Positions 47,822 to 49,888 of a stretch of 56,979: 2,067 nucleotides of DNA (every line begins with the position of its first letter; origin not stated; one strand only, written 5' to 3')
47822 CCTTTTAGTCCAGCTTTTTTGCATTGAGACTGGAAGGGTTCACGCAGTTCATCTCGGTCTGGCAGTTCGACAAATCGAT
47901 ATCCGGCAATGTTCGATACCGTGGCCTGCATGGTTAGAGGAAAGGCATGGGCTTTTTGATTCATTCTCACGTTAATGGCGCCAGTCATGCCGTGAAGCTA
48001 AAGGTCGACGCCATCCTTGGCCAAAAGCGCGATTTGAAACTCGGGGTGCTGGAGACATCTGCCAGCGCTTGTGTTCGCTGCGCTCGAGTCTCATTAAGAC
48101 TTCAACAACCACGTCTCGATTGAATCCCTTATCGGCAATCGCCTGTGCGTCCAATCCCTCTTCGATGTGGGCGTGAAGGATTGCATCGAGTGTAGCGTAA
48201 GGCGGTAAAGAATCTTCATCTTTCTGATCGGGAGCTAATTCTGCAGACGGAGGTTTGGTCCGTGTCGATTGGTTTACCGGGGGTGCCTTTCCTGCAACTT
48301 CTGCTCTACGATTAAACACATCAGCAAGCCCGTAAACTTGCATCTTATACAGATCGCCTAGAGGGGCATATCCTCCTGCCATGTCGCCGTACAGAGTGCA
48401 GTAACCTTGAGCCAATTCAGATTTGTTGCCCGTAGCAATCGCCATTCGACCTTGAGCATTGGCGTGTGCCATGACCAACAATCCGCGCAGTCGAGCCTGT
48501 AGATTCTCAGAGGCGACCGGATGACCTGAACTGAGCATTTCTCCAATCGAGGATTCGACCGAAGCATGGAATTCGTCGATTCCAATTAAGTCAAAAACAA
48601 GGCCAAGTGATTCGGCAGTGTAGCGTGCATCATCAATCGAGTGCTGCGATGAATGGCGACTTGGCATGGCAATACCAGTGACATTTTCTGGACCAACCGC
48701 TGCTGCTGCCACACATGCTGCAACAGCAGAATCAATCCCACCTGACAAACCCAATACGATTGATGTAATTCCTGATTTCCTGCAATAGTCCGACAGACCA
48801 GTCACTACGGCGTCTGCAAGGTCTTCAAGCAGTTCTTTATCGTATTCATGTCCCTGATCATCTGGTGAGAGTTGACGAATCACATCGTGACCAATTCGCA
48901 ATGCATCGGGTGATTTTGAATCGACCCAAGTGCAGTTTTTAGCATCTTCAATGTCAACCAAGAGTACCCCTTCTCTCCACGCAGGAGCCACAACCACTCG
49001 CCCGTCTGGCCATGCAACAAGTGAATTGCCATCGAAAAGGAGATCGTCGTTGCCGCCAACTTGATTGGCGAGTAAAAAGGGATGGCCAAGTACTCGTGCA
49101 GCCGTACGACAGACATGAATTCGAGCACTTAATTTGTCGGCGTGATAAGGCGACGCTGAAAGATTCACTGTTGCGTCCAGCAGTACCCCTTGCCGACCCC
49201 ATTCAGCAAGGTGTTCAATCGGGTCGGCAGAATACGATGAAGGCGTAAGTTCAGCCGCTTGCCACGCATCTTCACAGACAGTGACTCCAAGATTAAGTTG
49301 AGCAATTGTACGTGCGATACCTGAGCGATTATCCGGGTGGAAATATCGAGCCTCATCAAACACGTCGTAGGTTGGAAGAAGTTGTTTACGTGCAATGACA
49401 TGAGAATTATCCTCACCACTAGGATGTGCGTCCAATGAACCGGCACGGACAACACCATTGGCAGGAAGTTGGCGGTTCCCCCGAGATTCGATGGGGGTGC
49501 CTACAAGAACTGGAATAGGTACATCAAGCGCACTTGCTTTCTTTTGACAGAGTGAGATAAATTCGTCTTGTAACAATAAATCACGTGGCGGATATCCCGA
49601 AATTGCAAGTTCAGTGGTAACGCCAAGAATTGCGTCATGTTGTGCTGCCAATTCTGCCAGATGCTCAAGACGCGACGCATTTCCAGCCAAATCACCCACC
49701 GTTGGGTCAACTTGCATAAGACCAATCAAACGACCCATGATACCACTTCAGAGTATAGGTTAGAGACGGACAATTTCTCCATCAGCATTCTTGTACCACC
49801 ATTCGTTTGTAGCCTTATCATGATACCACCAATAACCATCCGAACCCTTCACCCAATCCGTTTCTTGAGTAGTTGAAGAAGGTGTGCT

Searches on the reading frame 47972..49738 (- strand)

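Call 70: search_protein_families(library=pfam, proteins=[window:47972-49738:-], max_evalue=0.001)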
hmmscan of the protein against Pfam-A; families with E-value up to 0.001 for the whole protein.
window:47972-49738:- (588 aa): 2 families
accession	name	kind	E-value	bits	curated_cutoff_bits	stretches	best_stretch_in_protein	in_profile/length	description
PF02540.23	NAD_synthase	-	6.5e-63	212.5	21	1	310-559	4-240/242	NAD synthase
PF00795.27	CN_hydrolase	-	1.9e-11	44.2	23.2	1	5-264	2-247/256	Carbon-nitrogen hydrolase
